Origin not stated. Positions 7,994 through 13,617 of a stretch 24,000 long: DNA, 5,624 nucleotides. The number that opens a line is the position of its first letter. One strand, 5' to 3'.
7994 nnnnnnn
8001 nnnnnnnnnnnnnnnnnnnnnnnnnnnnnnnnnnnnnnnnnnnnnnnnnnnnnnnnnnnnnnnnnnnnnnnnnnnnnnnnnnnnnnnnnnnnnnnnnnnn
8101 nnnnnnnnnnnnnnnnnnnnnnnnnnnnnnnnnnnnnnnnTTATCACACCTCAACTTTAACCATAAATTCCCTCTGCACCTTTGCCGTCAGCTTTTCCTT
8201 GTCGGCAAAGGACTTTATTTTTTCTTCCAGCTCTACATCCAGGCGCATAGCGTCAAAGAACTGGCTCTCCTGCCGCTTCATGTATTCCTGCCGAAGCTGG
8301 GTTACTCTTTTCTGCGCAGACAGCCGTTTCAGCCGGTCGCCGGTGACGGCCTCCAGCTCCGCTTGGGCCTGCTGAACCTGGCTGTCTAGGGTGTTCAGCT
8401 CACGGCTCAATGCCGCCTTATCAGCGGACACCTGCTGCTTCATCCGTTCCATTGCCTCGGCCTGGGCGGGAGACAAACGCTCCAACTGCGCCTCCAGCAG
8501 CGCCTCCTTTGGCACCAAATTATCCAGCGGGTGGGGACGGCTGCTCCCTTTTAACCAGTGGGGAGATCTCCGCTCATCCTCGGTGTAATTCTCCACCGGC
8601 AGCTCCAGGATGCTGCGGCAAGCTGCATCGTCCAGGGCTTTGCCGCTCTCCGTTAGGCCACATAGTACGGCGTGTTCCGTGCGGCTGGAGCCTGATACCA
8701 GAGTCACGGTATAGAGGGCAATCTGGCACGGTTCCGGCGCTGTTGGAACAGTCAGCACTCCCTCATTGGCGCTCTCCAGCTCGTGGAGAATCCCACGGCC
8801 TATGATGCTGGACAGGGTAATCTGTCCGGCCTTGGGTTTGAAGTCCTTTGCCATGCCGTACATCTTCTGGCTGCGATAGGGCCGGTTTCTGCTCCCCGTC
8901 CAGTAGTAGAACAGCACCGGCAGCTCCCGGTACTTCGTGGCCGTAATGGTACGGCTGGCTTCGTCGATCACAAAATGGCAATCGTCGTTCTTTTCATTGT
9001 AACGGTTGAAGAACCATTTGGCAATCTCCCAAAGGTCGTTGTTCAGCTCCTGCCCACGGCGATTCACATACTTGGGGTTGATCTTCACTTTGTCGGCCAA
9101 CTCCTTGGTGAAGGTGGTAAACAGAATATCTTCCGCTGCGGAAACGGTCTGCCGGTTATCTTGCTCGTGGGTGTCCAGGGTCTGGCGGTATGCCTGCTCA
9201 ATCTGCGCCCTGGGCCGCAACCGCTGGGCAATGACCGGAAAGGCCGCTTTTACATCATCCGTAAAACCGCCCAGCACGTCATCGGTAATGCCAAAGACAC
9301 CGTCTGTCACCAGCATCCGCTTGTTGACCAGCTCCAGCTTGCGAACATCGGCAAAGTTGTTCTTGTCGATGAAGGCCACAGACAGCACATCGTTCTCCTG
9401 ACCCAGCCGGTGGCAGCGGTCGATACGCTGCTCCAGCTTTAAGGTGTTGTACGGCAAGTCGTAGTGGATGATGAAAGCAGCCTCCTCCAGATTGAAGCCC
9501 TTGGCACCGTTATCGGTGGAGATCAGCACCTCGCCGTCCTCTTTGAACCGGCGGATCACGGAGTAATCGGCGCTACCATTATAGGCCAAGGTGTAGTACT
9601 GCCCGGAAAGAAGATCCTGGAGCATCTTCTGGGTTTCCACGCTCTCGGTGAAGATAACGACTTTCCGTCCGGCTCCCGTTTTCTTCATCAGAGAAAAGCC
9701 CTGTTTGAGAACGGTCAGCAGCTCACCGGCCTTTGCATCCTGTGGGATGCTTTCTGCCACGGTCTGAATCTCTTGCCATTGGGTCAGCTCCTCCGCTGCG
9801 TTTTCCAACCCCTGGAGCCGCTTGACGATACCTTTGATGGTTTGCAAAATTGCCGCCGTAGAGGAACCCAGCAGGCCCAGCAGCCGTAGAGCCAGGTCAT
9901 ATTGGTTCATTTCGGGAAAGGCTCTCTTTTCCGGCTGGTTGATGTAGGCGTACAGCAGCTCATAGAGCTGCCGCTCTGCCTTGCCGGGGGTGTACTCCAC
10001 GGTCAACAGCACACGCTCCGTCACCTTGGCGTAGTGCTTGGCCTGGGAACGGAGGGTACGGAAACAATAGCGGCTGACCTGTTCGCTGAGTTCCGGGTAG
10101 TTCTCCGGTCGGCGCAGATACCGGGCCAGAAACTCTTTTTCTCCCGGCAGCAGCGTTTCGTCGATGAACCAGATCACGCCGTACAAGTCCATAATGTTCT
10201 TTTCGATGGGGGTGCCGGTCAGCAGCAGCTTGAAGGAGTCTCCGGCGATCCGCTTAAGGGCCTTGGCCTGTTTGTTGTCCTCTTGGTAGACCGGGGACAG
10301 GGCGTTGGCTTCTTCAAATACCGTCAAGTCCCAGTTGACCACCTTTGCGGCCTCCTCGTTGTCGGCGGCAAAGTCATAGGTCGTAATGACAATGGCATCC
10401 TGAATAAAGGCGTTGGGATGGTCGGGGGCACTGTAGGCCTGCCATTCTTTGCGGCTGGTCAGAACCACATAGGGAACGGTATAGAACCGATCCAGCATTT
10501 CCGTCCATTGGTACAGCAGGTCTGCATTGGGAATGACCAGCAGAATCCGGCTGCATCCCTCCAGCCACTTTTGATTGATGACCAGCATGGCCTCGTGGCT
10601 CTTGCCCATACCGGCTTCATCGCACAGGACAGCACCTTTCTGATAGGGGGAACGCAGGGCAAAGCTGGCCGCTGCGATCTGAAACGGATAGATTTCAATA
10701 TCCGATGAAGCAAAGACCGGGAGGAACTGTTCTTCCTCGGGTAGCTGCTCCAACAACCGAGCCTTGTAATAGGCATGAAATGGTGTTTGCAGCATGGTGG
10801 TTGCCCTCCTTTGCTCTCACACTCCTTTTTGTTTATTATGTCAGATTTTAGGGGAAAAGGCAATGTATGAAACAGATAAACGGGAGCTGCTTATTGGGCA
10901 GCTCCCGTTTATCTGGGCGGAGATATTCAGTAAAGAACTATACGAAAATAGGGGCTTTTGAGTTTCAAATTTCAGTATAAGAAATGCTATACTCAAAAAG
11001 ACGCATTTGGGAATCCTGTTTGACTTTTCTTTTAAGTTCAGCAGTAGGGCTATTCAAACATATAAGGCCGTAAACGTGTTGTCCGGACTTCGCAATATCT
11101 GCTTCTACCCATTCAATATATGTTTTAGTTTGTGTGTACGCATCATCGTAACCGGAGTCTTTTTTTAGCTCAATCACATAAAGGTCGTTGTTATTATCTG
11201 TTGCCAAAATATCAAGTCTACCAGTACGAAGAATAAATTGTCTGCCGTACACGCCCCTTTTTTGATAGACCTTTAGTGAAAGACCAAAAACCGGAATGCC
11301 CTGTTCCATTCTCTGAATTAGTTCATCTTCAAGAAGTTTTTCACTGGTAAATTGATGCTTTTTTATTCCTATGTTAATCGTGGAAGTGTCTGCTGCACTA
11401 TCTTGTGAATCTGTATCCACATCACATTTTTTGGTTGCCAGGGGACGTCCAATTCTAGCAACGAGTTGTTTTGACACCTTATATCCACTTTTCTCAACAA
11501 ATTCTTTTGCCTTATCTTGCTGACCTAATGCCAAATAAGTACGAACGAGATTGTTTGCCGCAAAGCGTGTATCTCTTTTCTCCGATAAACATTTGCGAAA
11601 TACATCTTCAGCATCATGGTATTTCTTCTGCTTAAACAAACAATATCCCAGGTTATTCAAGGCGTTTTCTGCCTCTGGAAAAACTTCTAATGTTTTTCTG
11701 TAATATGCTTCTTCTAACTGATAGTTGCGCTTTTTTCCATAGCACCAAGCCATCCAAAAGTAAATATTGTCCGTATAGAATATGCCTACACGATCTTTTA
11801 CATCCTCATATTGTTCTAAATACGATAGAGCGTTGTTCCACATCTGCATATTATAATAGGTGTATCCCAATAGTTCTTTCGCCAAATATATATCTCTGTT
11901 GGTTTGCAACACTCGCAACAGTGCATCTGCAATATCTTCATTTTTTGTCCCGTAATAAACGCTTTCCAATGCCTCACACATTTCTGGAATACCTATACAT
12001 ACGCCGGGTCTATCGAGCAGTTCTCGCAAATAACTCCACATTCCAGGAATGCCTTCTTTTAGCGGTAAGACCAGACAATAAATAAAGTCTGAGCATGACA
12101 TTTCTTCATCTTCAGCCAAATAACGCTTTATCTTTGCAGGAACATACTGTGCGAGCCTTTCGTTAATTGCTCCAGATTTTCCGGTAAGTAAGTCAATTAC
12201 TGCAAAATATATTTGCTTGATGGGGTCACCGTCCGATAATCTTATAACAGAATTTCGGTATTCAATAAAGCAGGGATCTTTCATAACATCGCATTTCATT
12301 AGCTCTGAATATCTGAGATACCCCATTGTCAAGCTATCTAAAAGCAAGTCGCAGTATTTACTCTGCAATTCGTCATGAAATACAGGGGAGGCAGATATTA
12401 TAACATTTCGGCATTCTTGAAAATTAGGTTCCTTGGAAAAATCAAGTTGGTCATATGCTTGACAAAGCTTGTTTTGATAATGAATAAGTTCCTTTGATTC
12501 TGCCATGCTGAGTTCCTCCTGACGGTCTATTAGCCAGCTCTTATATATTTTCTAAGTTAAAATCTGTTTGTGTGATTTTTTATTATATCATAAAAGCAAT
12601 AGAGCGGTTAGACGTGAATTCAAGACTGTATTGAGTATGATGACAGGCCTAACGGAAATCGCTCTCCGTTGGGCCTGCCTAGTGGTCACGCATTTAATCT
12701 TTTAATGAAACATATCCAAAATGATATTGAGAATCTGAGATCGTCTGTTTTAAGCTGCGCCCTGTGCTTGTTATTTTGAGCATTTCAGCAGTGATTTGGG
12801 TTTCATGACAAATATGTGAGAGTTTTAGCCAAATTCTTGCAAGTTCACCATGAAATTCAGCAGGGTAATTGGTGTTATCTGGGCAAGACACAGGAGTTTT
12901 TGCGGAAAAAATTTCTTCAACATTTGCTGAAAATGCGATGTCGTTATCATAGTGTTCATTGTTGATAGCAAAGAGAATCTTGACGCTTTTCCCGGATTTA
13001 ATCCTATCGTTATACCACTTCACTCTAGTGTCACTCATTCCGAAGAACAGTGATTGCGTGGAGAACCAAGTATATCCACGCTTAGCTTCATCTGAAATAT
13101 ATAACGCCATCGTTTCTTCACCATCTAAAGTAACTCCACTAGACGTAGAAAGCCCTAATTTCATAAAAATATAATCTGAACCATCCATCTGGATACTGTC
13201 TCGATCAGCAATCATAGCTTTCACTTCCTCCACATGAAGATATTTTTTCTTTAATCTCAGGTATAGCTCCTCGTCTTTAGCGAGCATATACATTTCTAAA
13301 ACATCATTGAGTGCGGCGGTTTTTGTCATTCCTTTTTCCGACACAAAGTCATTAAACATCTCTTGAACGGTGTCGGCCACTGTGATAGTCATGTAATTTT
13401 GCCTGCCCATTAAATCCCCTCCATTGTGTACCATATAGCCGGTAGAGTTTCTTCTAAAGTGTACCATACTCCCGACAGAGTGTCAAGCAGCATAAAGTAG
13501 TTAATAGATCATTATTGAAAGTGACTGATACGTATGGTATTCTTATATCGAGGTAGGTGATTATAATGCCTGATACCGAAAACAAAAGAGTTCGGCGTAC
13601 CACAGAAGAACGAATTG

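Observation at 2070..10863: Five-gene, translationally coupled operon: SNF2 ATPase / SieB-like 2-TM / type III Mod / 2-TM protein / type III Res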

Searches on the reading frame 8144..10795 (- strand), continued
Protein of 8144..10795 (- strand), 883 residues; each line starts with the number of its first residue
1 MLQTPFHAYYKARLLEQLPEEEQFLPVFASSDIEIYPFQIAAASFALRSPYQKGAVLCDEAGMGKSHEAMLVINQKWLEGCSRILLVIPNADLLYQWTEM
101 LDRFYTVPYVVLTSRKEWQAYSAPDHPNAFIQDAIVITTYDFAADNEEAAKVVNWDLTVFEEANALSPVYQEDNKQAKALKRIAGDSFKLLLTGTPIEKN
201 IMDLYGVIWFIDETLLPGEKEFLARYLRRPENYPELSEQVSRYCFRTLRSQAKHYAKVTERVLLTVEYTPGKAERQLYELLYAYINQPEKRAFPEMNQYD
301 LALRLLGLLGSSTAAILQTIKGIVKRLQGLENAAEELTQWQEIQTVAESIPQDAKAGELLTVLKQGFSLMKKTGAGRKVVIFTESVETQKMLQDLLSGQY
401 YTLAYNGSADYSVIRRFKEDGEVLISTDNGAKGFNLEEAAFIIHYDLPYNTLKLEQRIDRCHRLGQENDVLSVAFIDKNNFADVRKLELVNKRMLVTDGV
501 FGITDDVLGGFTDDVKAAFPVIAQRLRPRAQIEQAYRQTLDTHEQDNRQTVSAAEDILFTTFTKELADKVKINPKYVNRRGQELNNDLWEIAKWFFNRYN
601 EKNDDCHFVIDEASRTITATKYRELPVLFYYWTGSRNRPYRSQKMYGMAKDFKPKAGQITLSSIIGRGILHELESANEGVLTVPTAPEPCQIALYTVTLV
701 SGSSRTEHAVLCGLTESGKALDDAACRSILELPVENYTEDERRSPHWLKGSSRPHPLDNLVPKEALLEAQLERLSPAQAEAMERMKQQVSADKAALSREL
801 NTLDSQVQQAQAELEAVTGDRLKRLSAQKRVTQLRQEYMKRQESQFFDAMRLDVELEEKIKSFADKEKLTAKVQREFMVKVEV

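Call 115: search_protein_families(library=ncbifam, proteins=[window:8147-10795:-], max_evalue=0.001)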
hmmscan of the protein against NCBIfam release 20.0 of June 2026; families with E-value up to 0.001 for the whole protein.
window:8147-10795:- (883 aa): 16 families
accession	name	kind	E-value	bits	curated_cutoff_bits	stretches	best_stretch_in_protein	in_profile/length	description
NF038318.1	DISARM_DrmD_b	equivalog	1.5e-90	304.6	950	3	26-334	21-327/868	DISARM system SNF2-like helicase DrmD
NF041062.1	DpdE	equivalog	2.3e-38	131.8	500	2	244-479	411-657/1048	protein DpdE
NF038317.1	DISARM_DrmD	equivalog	1.9e-34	119.2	610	2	336-543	465-690/1021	DISARM system SNF2-like helicase DrmD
NF003426.0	PRK04914.1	equivalog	7.2e-26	90.7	576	2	55-196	173-316/959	RNA polymerase-associated protein RapA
NF058637.1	helic_SCO1167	equivalog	2e-19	69.2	1200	2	54-233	490-659/932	SCO1167/SCO6262 family helicase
NF053675.1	pilus_reg_Snf2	equivalog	6.4e-17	60.9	1100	2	47-223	598-763/1029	pilus expression-regulating Snf2 family helicase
NF042964.1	phospholipD_antiphage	equivalog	3.2e-16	58.8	1100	2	422-510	747-835/895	phospholipase D-like domain-containing anti-phage protein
NF041790.1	anti-phage_ZorD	equivalog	5.5e-15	54.4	1500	2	132-236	703-803/1035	type I Zorya anti-phage system protein ZorD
NF053631.1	RNA_helic_CshA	equivalog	2.7e-08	33.1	646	1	412-504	278-369/434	degradosome RNA helicase CshA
NF003390.0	PRK04537.1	equivalog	8.3e-07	28.4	732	1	413-474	299-361/572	ATP-dependent RNA helicase RhlB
NF008394.0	PRK11192.1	equivalog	5.4e-06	25.5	507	1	370-473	242-350/441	ATP-dependent RNA helicase SrmB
NF010337.0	PRK13766.1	equivalog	7e-05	21.1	610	0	346-463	340-467/781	Hef nuclease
NF053711.1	RNA_heli_RhlE1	exception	0.00011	21.1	750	1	413-480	286-354/434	RNA helicase RhlE1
NF008744.0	PRK11776.1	equivalog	0.00015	20.5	524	1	380-494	246-364/460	ATP-dependent RNA helicase DbpA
NF007882.0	PRK10590.1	equivalog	0.00027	20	743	1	416-493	290-366/456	ATP-dependent RNA helicase RhlE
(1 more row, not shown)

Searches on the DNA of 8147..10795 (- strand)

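Call 69: search_dna_similar(query=L039:8600-11900:+, collection=ecoli_genomes, mode=near, max_rows=25, rows=spread)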
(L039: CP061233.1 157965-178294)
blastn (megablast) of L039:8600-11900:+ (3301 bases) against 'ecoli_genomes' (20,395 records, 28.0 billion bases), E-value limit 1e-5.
Records with a match: 4; places in all: 4; records where one place covers at least 80% of the query: 2.
Genomes with a match: 4 of 5426; with a place that covers at least 80% of the query: 2. Places per genome that has any: lowest 1, median 1, highest 1. On chromosomes: 2 places; on plasmids: 2.
Best place of each record, by identity: >=99% 2; 80-90% 2.
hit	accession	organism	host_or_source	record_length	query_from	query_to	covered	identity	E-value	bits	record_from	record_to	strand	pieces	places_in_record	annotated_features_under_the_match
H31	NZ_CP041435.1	Escherichia coli strain STEC309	patient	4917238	1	3301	100%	99.8%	0e+0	6063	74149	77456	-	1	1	SNF2-related protein | helix-turn-helix domain-containing protein | DUF262 and DUF1524 domain-containing protein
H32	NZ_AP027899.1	Escherichia coli strain 2018-10-2CC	Homo sapiens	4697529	1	3301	100%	99.8%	0e+0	6063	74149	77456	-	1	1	SNF2-related protein | helix-turn-helix domain-containing protein | DUF262 and DUF1524 domain-containing protein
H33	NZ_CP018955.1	Escherichia coli strain Ecol_316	Homo sapiens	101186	52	246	6%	86.7%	4e-52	217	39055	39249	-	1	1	helix-turn-helix domain-containing protein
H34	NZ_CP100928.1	Escherichia coli strain ET729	sediment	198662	52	246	6%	86.7%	4e-52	217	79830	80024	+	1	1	helix-turn-helix transcriptional regulator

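Call 70: get_annotated_region(hit=H31, flank=11000)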
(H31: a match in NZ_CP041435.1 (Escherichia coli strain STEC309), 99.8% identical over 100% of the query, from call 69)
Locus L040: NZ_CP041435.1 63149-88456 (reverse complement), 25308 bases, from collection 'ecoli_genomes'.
description: Escherichia coli strain STEC309 chromosome, complete genome
organism: Escherichia coli strain STEC309 (NCBI taxid 562)
replicon: chromosome; assembly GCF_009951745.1
host: -; source: patient; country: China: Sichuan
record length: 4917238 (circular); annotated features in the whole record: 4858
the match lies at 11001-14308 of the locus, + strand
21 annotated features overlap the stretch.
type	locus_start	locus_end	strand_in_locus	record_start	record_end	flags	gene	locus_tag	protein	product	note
CDS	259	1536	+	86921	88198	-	waaA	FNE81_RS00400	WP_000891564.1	lipid IV(A) 3-deoxy-D-manno-octulosonic acid transferase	-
CDS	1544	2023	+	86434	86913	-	coaD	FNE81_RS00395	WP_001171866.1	pantetheine-phosphate adenylyltransferase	-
CDS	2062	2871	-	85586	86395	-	mutM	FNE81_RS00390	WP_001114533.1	bifunctional DNA-formamidopyrimidine glycosylase/DNA-(apurinic or apyrimidinic site) lyase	-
CDS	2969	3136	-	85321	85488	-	rpmG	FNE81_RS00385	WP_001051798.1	50S ribosomal protein L33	-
CDS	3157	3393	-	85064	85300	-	rpmB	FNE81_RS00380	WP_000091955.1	50S ribosomal protein L28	-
CDS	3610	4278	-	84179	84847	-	radC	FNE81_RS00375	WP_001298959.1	RadC family protein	-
CDS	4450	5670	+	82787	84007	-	coaBC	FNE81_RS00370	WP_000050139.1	bifunctional phosphopantothenoylcysteine decarboxylase/phosphopantothenate--cysteine ligase CoaBC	-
CDS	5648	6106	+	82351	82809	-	dut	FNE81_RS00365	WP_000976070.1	dUTP diphosphatase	-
CDS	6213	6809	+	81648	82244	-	slmA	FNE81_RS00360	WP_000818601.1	nucleoid occlusion factor SlmA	-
CDS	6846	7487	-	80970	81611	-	pyrE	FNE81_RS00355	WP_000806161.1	orotate phosphoribosyltransferase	-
CDS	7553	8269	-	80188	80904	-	rph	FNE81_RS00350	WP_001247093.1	ribonuclease PH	-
CDS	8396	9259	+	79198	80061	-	yicC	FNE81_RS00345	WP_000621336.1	YicC/YloC family endoribonuclease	-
CDS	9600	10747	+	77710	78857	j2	-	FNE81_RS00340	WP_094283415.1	IS3 family transposase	programmed frameshift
CDS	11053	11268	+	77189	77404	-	-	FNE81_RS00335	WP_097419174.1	helix-turn-helix domain-containing protein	-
CDS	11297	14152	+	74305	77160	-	-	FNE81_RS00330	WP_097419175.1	SNF2-related protein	-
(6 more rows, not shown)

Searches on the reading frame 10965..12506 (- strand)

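Call 7: search_protein_families(library=pfam, proteins=[window:10965-12506:-], max_evalue=0.01)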
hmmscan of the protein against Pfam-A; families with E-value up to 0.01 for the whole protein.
window:10965-12506:- (513 aa): 15 families
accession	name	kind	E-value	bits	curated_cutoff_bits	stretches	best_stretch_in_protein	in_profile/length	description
PF13424.12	TPR_12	-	2.3e-11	44.2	30.1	1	279-340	2-71/77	Tetratricopeptide repeat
PF13181.12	TPR_8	-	4.6e-11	42.4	25.7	1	282-312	3-33/34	Tetratricopeptide repeat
PF00515.34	TPR_1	-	9.8e-09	35.1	27.8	1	281-308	2-29/34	Tetratricopeptide repeat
PF07719.23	TPR_2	-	3e-08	33.6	27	1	282-308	3-29/34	Tetratricopeptide repeat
PF13174.12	TPR_6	-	8.6e-08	32.8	26.3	0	285-308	5-28/33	Tetratricopeptide repeat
PF14559.12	TPR_19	-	4.6e-07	30.5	25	1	290-339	1-50/68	Tetratricopeptide repeat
PF13374.12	TPR_10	-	1.4e-06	28.5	27.5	1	282-308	4-30/42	Tetratricopeptide repeat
PF01939.22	NucS_C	-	5.1e-06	26.9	24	1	422-489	25-90/124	Endonuclease NucS C-terminal domain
PF13432.12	TPR_16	-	2.3e-05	25.2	32.7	1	266-305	17-56/65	Tetratricopeptide repeat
PF12895.13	ANAPC3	-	2.4e-05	24.9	27.2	2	259-338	2-80/82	Anaphase-promoting complex, cyclosome, subunit 3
PF13431.12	TPR_17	-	4.2e-05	23.9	24.4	1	268-300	1-33/34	Tetratricopeptide repeat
PF13428.12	TPR_14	-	0.00075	20.4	23.5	0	282-313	3-34/44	Tetratricopeptide repeat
PF25063.1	ARM_TT21_C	-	0.0022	18.3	35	0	183-262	104-180/209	Tetratricopeptide repeat protein 21 C-terminal ARM domain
PF04313.20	HSDR_N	-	0.0023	18.3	25.1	0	427-464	124-162/198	Type I restriction enzyme R protein N terminus (HSDR_N)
PF13176.12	TPR_7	-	0.0026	18.2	27.9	0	282-313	1-32/36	Tetratricopeptide repeat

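Call 8: search_protein_families(library=padloc, proteins=[window:10965-12506:-], max_evalue=0.001)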
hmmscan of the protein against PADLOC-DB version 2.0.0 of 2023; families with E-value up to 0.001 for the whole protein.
window:10965-12506:- (513 aa): 4 families
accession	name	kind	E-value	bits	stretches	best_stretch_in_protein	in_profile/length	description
PDLC04824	PDC-S02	-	7.6e-16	56.2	1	383-510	176-303/308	-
PDLC04799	PDC-S02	-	5.2e-14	50.1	1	384-511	177-304/308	-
PDLC04916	PDC-S11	-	1.9e-06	25.2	1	419-469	45-96/358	-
PDLC04913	PDC-S11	-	0.0007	16.7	0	428-466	59-97/375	-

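Call 115: search_protein_families(library=ncbifam, proteins=[window:10968-12506:-], max_evalue=0.001)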
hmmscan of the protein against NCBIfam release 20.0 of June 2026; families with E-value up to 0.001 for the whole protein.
window:10968-12506:- (513 aa): 6 families
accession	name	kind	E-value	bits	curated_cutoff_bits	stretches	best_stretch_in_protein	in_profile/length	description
TIGR02521.1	type_IV_pilW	equivalog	1.5e-09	37.8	154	1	249-340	68-161/234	type IV pilus biogenesis/stability protein PilW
TIGR02917.1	PEP_TPR_lipo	equivalog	1.1e-08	33.5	312.2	1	252-338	810-895/899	XrtA/PEP-CTERM system TPR-repeat protein PrsT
TIGR04510.1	mod_pep_cyc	subfamily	4.3e-07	28.8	400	1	222-367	447-589/814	putative peptide modification system cyclase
NF033920.0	C39_PA2778_fam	equivalog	8.3e-06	25.4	150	1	264-339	174-249/255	PA2778 family cysteine peptidase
NF003270.0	PRK04247.1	equivalog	1.7e-05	24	216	1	427-495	158-224/250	endonuclease NucS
NF040959.1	MamA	equivalog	2.2e-05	24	200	0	248-337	73-162/204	magnetosome protein MamA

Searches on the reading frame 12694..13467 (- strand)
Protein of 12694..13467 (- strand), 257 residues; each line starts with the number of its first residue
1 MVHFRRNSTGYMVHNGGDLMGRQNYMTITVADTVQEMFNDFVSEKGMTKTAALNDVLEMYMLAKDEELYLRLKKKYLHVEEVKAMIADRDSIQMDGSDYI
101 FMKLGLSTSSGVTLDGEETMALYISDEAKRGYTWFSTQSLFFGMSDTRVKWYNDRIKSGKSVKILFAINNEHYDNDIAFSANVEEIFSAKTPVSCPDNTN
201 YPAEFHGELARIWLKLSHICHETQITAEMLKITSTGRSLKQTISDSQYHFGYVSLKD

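Call 7: search_protein_families(library=pfam, proteins=[window:12694-13467:-], max_evalue=0.01)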
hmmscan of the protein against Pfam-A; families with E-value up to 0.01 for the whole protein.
window:12694-13467:- (257 aa): 0 families

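Call 8: search_protein_families(library=padloc, proteins=[window:12694-13467:-], max_evalue=0.001)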
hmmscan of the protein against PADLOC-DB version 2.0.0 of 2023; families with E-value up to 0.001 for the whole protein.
window:12694-13467:- (257 aa): 0 families

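Call 44: search_protein_families(library=pfam, proteins=[window:12694-13467:-], max_evalue=1)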
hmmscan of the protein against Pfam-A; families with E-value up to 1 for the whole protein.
window:12694-13467:- (257 aa): 2 families
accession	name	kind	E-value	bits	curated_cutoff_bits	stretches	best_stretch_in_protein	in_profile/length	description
PF01450.25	KARI_C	-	0.054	14.2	29.1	0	18-59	8-48/144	Ketol-acid reductoisomerase, C-terminal domain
PF02330.21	MAM33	-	0.12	12.7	21.9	1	32-71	166-203/212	Mitochondrial glycoprotein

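Call 45: search_protein_families(library=padloc, proteins=[window:12694-13467:-], max_evalue=0.01)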
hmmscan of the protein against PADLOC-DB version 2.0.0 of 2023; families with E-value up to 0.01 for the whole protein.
window:12694-13467:- (257 aa): 0 families
